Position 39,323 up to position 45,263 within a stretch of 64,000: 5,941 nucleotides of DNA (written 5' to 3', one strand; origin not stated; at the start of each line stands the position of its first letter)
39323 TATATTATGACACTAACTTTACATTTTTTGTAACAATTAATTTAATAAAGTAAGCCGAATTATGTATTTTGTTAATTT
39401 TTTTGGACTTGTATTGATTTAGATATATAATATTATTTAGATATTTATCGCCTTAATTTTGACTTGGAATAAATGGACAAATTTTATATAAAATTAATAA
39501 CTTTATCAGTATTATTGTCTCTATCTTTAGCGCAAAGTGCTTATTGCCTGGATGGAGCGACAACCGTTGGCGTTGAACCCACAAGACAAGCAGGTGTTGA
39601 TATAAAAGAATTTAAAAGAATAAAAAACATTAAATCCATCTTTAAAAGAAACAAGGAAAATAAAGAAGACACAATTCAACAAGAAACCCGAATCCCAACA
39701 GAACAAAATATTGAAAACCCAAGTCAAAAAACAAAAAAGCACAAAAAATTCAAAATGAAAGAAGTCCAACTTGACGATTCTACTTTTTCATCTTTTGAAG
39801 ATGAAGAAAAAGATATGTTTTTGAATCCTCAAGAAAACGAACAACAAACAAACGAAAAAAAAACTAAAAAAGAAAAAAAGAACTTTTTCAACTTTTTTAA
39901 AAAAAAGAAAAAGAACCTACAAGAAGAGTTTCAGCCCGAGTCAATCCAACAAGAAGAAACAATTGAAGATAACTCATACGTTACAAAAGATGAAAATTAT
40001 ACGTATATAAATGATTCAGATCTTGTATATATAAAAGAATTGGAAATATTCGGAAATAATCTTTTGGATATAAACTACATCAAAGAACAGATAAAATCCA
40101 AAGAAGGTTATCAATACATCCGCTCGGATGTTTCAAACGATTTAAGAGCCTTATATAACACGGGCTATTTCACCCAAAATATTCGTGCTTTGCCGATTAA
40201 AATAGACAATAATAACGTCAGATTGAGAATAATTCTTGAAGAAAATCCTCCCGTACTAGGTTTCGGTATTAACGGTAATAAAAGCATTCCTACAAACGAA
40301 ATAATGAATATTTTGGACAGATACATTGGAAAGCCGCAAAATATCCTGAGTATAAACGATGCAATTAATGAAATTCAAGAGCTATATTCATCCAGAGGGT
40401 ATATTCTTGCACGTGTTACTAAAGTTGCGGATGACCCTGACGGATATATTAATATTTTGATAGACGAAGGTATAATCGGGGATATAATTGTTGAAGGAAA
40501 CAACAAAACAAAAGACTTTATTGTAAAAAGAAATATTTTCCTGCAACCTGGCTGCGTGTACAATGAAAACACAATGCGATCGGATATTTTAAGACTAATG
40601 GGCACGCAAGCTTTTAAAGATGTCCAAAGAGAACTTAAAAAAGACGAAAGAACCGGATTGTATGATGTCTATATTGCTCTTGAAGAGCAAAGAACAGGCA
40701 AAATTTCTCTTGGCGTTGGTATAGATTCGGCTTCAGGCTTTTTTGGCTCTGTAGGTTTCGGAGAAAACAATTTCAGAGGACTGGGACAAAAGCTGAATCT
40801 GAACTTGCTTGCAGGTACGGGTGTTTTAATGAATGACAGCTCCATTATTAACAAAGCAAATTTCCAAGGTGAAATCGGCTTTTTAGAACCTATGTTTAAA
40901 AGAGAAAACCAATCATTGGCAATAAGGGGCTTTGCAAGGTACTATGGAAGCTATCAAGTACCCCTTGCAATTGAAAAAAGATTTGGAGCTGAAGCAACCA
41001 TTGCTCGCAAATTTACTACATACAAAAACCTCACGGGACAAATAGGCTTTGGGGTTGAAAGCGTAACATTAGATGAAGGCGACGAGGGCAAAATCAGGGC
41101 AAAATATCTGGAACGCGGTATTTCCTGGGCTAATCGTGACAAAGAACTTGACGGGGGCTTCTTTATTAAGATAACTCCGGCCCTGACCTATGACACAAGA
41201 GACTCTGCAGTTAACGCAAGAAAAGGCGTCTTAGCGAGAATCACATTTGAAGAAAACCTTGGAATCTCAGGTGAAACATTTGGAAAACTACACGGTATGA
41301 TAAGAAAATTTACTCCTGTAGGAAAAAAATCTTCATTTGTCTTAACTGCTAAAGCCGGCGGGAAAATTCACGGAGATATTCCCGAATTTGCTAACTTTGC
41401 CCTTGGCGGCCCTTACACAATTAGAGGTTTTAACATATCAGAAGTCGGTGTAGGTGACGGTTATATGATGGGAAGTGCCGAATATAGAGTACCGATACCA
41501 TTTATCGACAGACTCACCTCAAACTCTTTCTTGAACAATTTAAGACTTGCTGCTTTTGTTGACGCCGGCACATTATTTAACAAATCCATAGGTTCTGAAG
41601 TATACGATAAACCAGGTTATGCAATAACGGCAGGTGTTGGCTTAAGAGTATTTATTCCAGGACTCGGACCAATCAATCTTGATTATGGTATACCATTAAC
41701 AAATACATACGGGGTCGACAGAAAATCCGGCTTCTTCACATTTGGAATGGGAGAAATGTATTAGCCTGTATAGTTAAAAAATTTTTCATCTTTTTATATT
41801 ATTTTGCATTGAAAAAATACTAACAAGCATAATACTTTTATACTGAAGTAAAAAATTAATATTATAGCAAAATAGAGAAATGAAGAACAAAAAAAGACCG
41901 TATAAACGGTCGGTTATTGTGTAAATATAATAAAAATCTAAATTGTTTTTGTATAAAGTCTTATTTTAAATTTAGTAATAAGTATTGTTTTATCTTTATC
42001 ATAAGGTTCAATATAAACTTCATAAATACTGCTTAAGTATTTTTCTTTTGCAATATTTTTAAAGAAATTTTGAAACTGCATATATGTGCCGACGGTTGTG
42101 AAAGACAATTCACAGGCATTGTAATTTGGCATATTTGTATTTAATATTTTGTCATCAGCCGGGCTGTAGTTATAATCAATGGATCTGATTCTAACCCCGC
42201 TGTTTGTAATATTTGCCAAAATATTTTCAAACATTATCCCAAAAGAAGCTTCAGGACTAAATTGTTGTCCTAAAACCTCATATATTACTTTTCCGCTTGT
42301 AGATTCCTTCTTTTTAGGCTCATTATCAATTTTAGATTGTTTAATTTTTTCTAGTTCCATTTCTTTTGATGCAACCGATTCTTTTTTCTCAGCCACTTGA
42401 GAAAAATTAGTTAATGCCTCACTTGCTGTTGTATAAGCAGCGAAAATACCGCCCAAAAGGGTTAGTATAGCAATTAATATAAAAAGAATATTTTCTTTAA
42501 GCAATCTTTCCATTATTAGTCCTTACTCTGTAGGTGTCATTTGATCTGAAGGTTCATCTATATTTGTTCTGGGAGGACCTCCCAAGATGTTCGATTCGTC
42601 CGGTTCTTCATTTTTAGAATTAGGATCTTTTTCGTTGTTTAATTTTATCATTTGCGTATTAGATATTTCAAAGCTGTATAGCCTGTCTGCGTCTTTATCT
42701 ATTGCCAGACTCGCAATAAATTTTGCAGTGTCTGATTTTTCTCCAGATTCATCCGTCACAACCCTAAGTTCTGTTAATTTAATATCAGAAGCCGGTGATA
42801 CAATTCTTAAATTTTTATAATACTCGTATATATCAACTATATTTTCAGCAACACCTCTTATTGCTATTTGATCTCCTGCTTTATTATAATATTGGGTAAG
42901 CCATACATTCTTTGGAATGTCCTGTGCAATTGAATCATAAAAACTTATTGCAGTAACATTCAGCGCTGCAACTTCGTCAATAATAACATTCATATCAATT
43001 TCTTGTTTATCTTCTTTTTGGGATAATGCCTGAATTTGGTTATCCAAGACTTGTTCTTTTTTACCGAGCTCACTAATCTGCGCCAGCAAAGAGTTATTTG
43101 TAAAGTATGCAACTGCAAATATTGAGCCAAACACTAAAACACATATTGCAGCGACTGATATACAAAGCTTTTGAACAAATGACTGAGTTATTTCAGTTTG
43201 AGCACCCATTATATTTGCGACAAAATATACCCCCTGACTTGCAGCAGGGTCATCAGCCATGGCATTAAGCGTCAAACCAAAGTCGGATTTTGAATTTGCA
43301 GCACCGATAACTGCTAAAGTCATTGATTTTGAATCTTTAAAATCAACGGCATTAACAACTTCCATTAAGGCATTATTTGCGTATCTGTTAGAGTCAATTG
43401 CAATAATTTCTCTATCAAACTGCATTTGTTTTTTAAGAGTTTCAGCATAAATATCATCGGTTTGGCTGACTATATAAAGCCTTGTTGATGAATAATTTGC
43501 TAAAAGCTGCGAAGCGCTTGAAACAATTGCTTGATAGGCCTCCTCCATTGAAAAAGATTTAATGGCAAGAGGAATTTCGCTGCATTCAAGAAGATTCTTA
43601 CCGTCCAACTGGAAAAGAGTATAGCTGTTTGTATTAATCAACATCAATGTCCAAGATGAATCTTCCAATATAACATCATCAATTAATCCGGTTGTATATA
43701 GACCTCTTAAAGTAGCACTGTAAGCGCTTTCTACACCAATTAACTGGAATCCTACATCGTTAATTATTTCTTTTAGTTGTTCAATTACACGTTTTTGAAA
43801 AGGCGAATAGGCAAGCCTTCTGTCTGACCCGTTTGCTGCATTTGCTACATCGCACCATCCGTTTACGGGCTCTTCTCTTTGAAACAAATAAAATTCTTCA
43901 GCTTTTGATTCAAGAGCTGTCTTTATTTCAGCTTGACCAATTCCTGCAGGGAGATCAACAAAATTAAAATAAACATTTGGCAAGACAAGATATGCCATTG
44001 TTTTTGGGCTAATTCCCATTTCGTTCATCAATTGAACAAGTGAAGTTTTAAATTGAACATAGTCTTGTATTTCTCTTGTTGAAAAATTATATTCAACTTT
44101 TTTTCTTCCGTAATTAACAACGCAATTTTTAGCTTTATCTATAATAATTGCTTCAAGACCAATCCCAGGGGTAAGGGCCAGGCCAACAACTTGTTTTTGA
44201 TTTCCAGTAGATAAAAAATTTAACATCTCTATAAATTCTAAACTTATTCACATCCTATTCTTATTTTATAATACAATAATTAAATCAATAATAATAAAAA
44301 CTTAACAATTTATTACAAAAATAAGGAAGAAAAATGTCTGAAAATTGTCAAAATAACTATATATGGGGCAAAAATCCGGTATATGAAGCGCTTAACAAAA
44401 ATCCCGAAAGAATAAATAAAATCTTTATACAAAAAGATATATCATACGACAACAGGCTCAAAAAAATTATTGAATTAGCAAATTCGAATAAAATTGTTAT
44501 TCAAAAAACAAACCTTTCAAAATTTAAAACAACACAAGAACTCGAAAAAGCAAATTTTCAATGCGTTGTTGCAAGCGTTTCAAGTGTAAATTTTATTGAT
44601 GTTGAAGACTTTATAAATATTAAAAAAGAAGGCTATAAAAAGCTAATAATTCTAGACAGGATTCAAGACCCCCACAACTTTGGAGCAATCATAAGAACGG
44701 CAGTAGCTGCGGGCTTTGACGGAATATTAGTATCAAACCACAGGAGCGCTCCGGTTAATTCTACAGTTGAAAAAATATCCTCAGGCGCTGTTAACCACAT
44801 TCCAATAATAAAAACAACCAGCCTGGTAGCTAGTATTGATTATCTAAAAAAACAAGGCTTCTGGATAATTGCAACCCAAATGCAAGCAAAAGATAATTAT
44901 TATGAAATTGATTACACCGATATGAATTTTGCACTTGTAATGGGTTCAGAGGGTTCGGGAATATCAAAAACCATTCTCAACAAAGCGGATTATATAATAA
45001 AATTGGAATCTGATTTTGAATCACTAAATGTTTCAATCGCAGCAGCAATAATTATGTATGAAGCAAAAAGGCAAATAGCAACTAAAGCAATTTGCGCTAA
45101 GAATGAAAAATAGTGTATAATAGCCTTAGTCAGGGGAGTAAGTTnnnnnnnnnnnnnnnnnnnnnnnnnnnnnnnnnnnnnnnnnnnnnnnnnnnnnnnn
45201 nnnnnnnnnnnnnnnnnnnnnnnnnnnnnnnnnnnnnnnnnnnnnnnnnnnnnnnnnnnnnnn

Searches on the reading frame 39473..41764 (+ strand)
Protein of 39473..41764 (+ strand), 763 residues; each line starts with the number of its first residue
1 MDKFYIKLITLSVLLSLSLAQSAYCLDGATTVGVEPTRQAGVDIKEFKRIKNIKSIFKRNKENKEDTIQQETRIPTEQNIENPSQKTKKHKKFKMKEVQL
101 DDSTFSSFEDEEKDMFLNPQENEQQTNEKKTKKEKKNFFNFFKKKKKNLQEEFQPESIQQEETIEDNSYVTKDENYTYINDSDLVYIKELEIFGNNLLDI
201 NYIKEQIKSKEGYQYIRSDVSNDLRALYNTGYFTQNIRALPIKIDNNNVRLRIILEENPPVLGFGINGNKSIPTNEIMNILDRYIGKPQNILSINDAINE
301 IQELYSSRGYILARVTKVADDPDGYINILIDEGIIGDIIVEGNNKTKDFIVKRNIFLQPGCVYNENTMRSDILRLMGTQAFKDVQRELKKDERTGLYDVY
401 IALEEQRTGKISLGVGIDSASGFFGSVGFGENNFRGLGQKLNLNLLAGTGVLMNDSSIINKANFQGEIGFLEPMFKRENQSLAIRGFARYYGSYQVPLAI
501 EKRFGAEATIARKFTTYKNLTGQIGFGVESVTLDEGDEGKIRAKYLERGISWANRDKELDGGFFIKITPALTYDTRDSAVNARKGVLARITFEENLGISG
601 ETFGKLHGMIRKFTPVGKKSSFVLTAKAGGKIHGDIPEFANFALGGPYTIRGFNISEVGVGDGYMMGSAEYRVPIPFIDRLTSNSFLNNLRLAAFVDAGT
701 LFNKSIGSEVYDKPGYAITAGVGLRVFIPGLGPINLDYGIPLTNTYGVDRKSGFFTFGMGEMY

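Call 45: search_protein_families(library=pfam, proteins=[window:39473-41764:+], max_evalue=0.001)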
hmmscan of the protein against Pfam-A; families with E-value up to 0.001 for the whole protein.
window:39473-41764:+ (763 aa): 3 families
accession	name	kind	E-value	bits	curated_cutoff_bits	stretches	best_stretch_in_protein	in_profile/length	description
PF01103.29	Omp85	-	1.3e-47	163.4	24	1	433-761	1-323/325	Omp85 superfamily domain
PF07244.20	POTRA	-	4.8e-22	78.9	21.3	3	266-333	8-79/79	Surface antigen variable number repeat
PF08479.16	POTRA_2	-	3.8e-10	39.9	24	1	266-330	8-73/76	POTRA domain, ShlB-type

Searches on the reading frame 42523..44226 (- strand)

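Call 45: search_protein_families(library=pfam, proteins=[window:42523-44226:-], max_evalue=0.001)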
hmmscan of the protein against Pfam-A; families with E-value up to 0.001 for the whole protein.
window:42523-44226:- (567 aa): 1 family
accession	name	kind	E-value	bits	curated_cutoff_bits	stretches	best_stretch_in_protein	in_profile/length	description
PF05137.18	PilN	-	8.9e-06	26.1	22.8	1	430-493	3-64/78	Fimbrial assembly protein (PilN)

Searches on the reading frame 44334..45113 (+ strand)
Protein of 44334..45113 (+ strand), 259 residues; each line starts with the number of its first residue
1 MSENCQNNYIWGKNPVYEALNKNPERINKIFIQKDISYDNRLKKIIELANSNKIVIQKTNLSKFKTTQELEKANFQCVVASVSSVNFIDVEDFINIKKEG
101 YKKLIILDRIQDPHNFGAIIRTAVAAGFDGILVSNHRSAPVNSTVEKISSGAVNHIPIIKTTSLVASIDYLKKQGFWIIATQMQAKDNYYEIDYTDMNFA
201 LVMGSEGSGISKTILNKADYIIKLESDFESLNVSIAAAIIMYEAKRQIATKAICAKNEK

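Call 89: search_protein_families(library=pfam, proteins=[window:44334-45113:+], max_evalue=0.00001)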
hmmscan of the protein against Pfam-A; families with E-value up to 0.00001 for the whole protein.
window:44334-45113:+ (259 aa): 2 families
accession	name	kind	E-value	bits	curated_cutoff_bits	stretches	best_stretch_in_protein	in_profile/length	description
PF00588.24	SpoU_methylase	-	3.9e-40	137.7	29.7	1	104-242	3-142/142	SpoU rRNA Methylase family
PF08032.17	SpoU_sub_bind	-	9.2e-13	48.8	22.8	1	9-83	1-71/76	RNA 2'-O ribose methyltransferase substrate binding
